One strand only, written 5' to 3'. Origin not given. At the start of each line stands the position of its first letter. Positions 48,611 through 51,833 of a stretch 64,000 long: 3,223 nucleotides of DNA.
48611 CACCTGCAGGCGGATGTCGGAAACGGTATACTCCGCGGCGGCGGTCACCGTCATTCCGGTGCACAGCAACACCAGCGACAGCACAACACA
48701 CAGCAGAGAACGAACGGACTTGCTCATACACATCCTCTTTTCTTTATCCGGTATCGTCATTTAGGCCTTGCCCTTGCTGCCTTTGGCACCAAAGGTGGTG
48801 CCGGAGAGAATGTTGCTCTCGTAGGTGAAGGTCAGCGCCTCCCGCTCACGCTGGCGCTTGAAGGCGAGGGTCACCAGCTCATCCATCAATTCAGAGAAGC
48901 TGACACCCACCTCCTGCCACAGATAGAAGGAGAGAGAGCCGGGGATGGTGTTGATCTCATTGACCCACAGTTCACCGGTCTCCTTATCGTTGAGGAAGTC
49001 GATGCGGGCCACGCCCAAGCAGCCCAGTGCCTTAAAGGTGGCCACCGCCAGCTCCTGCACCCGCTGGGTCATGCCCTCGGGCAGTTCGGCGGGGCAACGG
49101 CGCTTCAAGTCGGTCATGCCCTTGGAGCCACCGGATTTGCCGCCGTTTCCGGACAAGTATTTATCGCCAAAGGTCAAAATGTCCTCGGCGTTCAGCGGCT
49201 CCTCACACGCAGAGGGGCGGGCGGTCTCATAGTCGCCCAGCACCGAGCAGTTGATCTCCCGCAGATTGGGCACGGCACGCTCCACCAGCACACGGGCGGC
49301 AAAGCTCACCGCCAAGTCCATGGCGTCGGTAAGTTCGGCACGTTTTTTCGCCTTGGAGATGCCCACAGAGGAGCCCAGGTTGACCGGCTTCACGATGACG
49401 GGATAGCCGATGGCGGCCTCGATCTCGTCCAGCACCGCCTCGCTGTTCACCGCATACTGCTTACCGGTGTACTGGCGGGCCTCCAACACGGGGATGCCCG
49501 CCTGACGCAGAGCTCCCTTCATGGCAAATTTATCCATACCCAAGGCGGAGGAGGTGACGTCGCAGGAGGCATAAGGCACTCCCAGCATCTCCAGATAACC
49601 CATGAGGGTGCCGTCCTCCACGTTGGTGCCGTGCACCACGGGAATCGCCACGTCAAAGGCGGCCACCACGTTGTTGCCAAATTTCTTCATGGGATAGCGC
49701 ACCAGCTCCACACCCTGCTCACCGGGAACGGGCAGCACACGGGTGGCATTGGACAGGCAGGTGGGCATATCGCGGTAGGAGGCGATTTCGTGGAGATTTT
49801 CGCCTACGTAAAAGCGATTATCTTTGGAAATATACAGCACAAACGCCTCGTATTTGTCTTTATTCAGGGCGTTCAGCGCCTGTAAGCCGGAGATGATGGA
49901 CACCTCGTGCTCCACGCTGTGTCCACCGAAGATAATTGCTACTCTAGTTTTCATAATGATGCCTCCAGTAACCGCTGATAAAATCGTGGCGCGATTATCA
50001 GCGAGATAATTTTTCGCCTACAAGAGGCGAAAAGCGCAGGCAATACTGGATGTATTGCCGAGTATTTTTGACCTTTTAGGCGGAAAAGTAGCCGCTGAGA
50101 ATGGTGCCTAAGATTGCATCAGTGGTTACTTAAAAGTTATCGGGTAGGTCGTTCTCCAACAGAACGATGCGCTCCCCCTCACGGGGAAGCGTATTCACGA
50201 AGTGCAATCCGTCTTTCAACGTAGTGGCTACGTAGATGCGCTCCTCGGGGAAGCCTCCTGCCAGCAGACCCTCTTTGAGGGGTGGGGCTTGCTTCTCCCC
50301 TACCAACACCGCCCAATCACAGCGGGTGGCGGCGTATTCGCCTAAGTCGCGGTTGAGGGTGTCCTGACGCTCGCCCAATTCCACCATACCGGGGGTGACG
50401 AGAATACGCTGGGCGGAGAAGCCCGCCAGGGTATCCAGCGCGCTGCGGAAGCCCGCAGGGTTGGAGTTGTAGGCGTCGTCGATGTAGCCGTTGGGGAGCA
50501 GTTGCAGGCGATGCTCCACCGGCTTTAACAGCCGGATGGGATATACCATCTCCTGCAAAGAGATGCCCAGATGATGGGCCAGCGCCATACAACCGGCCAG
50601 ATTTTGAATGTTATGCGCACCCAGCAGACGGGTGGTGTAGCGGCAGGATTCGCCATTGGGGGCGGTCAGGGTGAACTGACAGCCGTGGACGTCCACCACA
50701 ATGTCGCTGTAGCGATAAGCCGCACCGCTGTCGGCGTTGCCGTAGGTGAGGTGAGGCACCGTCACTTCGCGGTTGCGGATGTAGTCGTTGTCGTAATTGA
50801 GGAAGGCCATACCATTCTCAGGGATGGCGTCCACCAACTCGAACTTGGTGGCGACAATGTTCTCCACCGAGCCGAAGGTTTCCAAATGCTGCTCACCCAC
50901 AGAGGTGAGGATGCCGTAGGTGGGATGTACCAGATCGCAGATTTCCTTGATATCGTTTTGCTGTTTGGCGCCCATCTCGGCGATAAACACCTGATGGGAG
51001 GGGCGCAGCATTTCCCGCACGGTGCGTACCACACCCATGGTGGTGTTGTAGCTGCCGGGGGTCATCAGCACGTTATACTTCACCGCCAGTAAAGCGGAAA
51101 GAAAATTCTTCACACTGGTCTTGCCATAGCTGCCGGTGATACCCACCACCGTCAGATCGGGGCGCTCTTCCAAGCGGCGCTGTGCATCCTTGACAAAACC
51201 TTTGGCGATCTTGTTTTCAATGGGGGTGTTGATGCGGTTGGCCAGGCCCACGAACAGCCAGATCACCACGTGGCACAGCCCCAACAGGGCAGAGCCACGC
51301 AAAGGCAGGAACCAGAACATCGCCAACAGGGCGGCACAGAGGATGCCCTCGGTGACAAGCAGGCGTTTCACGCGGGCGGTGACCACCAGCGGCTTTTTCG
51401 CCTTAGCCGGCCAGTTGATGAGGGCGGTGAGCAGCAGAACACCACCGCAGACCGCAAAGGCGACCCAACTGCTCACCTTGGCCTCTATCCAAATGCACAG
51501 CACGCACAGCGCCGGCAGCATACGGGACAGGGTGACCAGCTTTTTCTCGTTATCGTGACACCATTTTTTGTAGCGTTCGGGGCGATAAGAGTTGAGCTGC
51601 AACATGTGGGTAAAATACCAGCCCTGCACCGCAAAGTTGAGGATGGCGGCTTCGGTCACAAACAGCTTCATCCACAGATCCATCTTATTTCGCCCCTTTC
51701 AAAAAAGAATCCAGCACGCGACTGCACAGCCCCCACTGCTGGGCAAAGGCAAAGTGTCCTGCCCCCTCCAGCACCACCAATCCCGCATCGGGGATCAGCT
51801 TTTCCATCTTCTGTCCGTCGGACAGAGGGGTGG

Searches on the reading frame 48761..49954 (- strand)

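Call 52: search_protein_families(library=pfam, proteins=[window:48761-49954:-], max_evalue=0.0001)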
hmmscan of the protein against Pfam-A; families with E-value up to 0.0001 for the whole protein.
window:48761-49954:- (397 aa): 4 families
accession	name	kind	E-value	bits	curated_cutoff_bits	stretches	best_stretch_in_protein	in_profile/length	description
PF07478.18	Dala_Dala_lig_C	-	6.2e-46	156.9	24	1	149-362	2-204/204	D-ala D-ala ligase C-terminus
PF01820.27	Dala_Dala_lig_N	-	2e-28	99.8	34.6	1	4-131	1-121/121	D-ala D-ala ligase N-terminus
PF02786.22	CPSase_L_D2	-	1.2e-11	45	19.8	1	141-243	1-104/211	Carbamoyl-phosphate synthase L chain, ATP binding domain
PF02222.28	ATP-grasp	-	8.1e-10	39.1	27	0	165-236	12-84/179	ATP-grasp domain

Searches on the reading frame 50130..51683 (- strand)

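Call 52: search_protein_families(library=pfam, proteins=[window:50130-51683:-], max_evalue=0.0001)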
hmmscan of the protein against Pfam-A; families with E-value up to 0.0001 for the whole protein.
window:50130-51683:- (517 aa): 2 families
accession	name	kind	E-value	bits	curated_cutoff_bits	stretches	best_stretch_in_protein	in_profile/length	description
PF08245.18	Mur_ligase_M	-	5.3e-40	138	24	1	182-369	1-200/200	Mur ligase middle domain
PF02875.26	Mur_ligase_C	-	1.6e-09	39.1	28.4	1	391-507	1-122/127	Mur ligase, glutamate ligase domain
